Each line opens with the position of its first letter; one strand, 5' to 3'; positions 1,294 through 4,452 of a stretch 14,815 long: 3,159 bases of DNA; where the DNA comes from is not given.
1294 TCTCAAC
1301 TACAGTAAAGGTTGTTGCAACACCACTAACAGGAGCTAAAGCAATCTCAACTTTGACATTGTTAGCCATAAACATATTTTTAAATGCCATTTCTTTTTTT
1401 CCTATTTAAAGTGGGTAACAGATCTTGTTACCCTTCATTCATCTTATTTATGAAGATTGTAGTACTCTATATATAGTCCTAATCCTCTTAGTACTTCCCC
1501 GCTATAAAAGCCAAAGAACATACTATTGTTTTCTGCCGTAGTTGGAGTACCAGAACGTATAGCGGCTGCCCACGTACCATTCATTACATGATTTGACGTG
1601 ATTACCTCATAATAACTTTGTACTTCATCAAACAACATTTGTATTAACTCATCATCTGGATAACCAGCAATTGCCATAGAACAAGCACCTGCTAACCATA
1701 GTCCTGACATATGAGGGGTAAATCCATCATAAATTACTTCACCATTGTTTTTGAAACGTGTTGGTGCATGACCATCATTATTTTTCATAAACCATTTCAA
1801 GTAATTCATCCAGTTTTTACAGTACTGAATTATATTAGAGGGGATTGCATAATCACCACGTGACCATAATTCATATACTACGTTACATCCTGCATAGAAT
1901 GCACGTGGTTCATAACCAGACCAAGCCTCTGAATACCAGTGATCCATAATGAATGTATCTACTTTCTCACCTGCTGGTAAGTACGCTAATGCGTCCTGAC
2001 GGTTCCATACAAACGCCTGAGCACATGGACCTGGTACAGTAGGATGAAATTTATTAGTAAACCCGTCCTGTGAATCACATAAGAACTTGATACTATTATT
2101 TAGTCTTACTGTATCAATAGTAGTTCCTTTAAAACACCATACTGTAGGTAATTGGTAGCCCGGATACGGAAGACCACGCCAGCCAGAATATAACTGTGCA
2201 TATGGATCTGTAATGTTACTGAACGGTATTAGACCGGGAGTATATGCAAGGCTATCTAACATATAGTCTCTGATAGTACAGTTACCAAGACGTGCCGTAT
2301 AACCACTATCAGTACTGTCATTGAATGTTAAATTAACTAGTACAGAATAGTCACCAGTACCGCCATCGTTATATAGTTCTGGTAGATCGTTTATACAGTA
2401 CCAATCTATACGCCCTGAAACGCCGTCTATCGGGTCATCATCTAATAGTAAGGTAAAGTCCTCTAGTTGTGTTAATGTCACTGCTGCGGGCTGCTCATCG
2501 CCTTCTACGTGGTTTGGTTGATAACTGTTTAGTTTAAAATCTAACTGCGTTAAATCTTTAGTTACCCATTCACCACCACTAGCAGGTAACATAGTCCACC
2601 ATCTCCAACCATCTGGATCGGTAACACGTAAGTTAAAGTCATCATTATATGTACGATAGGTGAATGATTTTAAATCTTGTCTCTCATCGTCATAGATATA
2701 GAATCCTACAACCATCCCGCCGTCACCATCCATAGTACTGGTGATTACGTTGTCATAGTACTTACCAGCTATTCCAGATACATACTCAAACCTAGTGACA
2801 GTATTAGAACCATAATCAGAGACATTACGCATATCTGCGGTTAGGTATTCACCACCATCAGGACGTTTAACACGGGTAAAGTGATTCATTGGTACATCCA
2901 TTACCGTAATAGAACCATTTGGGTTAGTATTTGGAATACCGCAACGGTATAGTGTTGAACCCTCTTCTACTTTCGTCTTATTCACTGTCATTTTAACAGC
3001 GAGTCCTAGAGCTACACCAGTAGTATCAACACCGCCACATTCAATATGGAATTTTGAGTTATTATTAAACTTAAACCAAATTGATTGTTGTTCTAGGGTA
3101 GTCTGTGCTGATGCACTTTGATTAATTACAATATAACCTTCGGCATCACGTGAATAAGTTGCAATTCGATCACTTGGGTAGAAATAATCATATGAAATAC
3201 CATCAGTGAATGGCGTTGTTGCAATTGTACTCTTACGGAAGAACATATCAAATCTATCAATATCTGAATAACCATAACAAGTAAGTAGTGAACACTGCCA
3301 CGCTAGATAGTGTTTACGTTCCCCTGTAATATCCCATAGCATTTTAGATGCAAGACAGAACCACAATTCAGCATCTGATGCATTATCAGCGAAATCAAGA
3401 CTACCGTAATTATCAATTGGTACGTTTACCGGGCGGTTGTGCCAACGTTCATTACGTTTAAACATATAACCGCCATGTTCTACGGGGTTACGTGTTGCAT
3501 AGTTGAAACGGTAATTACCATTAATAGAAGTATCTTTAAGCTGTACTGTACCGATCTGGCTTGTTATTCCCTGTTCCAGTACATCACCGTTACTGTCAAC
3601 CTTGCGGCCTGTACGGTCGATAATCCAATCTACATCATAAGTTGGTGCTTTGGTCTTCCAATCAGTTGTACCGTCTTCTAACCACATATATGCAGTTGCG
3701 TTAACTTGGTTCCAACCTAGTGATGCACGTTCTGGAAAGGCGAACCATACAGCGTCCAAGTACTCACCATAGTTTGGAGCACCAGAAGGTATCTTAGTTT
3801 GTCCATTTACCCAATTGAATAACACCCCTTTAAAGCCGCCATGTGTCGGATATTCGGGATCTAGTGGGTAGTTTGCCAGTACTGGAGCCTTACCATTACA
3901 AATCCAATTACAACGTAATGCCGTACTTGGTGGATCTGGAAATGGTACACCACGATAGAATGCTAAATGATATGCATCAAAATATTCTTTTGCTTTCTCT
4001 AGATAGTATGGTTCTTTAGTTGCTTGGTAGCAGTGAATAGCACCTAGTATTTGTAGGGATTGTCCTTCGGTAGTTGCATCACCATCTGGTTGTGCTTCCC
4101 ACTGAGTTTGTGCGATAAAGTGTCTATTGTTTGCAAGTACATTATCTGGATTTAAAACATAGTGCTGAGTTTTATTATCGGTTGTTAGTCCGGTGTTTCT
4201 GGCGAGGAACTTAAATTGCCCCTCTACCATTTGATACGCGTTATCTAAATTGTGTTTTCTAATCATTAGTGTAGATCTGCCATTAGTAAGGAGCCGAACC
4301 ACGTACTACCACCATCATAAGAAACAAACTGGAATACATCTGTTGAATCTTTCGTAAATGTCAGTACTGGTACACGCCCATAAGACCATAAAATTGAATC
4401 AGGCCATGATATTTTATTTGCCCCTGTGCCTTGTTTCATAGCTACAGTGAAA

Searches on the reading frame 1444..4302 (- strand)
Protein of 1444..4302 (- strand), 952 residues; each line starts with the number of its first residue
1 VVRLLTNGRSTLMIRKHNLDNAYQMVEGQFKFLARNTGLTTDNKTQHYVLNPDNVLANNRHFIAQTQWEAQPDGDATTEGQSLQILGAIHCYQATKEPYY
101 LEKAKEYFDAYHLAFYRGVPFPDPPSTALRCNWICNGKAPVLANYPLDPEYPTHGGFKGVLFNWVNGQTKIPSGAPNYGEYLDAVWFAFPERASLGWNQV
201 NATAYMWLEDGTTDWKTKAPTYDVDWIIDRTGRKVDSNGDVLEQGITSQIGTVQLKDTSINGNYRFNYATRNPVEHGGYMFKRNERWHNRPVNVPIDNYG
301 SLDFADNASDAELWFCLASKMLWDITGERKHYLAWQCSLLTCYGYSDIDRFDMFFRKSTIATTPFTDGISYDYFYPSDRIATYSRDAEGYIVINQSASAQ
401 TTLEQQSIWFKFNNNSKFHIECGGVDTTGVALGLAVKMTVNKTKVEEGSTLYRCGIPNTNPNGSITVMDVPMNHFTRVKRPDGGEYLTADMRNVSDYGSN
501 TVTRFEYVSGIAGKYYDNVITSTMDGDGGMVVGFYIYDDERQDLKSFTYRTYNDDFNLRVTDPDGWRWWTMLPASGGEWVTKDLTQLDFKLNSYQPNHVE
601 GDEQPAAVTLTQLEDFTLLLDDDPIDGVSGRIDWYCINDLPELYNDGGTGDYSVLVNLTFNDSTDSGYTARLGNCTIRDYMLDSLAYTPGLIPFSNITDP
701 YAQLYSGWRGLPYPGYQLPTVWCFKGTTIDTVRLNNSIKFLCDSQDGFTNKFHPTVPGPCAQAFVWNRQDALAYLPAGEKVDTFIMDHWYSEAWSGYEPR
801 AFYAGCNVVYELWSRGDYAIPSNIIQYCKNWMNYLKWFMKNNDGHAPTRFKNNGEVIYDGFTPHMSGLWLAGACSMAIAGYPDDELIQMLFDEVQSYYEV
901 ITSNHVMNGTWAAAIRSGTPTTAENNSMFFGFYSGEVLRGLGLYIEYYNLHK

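Call 7: search_protein_families(library=phrogs, proteins=[window:1444-4302:-])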
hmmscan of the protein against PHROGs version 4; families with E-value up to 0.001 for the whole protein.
window:1444-4302:- (952 aa): 2 families
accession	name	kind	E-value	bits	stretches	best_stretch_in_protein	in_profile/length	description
phrog_2871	-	tail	0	1229.7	1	12-950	113-1041/1456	tail protein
phrog_23426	-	tail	3.5e-25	89.7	1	484-642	309-465/502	tail protein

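Call 20: search_protein_families(library=pfam, proteins=[window:1444-4302:-], max_evalue=0.01)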
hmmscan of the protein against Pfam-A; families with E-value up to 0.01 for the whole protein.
window:1444-4302:- (952 aa): 0 families

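Call 22: search_dna_similar(query=window:1444-4302:-, collection=phages, mode=protein, max_rows=25)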
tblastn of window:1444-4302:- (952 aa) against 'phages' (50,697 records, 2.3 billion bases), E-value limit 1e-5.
Records with a match: 531; places in all: 539; records where one place covers at least 80% of the query: 521.
Best place of each record, by identity: <60% 531.
By first word of the organism name: Escherichia 243; Salmonella 101; Vibrio 62; Erwinia 33; Campylobacter 23; Cronobacter 12; Aeromonas 7; Klebsiella 6; Serratia 4; Enterobacter 4; and 19 more.
By host as written in the record: - 106; Escherichia coli 76; Escherichia coli K-12 MG1655 30; Campylobacter jejuni 21; Escherichia coli K-12 16; Salmonella enterica subsp. enterica serovar Enteritidis PT1 14; Salmonella enterica 12; Erwinia amylovora 12; and 134 more.
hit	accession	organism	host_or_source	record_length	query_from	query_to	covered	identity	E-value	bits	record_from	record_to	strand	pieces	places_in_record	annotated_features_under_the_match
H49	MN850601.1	Escherichia phage inny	Escherichia coli K-12 MG1655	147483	3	951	100%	55.0%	0e+0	1038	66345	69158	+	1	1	tail fiber | hypothetical protein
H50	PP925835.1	Escherichia phage Nernie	Escherichia coli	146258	3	951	100%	54.8%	0e+0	1037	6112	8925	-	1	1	tail protein | tail fiber protein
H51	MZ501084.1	Escherichia phage JohannJBalmer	Escherichia coli K-12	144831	3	951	100%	54.8%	0e+0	1037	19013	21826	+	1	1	lateral tail fiber protein | sialidase domain protein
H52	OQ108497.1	Escherichia phage EC_OE_11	MDR Escherichia coli 11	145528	3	951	100%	54.8%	0e+0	1037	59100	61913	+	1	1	lateral tail fiber protein | sialidase domain protein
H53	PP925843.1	Escherichia phage VivaForever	Escherichia coli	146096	3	951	100%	54.8%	0e+0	1036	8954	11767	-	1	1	tail protein | tail fiber protein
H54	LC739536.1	Escherichia phage phiWec187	Escherichia coli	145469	3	951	100%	54.8%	0e+0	1036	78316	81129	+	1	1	hypothetical protein (x2)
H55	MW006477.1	Salmonella phage GEC_vB_MG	Salmonella enterica Enteritidis SeE.3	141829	1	952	100%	54.6%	0e+0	1028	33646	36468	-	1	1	putative tail protein | putative tail fiber protein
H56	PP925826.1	Escherichia phage Antha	Escherichia coli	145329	3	951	100%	54.7%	0e+0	1036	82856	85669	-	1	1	tail protein | tail fiber protein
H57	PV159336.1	Escherichia phage W22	Escherichia sp.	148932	3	951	100%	54.7%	0e+0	1036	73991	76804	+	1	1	W22000138: tail protein | W22000137: tail fiber protein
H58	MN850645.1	Escherichia phage outra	Escherichia coli K-12 MG1655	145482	3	951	100%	54.7%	0e+0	1035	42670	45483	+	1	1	tail fiber | hypothetical protein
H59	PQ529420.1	Escherichia phage Eryne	Escherichia coli UTI89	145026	3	951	100%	54.7%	0e+0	1035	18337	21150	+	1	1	tail protein | tail fiber protein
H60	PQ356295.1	Escherichia phage KKE7M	Escherichia coli W3350 (Yale CGSC)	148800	3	951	100%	54.7%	0e+0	1035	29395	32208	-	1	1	hypothetical protein (x2)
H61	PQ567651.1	Escherichia phage cardinal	Escherichia coli E008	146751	3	951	100%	54.7%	0e+0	1035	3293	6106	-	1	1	putative tail protein | hypothetical protein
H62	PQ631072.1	Escherichia phage EC.P2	Escherichia coli CVCC198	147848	3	951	100%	54.7%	0e+0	1034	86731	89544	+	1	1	hypothetical protein (x2)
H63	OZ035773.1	Justusliebigvirus VEcB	-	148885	3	951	100%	54.7%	0e+0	1034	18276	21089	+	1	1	record has no annotation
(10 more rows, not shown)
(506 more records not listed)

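Call 33: get_annotated_region(hit=H51, flank=9000)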
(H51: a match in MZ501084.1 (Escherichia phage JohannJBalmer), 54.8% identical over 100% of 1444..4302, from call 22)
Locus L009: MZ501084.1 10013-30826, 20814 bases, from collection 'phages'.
description: Escherichia phage JohannJBalmer, complete genome.
organism: Escherichia phage JohannJBalmer (NCBI taxid 2852034)
taxonomy: Viruses; Duplodnaviria; Heunggongvirae; Uroviricota; Caudoviricetes; Stephanstirmvirinae; Justusliebigvirus
host: Escherichia coli K-12; source: Rhine river; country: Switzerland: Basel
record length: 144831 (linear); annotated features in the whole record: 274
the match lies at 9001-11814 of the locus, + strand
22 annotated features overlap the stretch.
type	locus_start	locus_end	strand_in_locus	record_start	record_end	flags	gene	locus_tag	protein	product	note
CDS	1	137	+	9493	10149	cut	-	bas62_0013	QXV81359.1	hypothetical protein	-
CDS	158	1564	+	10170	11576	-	-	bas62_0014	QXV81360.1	tail sheath protein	-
CDS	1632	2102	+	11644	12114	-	-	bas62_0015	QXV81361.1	tail tube protein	-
CDS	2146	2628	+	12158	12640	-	-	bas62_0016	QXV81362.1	tail tube protein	-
CDS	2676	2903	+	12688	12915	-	-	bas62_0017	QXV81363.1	hypothetical protein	-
CDS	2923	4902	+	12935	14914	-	-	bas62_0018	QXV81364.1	tail tape measure protein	-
CDS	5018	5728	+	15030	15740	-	-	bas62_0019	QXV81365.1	tail tube initiator protein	-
CDS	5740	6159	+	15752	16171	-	-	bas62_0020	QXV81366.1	hypothetical protein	-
CDS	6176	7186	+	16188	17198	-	-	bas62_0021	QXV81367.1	baseplate hub protein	-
CDS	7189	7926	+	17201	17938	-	-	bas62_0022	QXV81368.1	baseplate central spike and tail lysozyme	-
CDS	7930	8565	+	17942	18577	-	-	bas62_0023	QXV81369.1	baseplate protein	-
CDS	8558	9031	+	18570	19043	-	-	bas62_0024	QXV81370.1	sialidase domain protein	-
CDS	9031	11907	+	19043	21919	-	-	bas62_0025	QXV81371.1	lateral tail fiber protein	lateral tail fiber protein with several glycosidase domains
CDS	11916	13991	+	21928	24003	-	-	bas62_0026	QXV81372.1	lateral tail fiber protein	lateral tail fiber with glycosidase and deacetylase domains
CDS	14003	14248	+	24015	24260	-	-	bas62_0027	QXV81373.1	hypothetical protein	-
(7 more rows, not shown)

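Call 37: search_protein_families(library=ncbifam, proteins=[window:1444-4302:-], max_evalue=0.1)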
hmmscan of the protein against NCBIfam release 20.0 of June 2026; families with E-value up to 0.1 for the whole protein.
window:1444-4302:- (952 aa): 0 families

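Call 76: search_solved_structures(query=window:1444-4266:-, max_evalue=0.1)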
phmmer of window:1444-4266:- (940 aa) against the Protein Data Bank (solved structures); distinct sequences matched with E-value up to 0.1: 0.
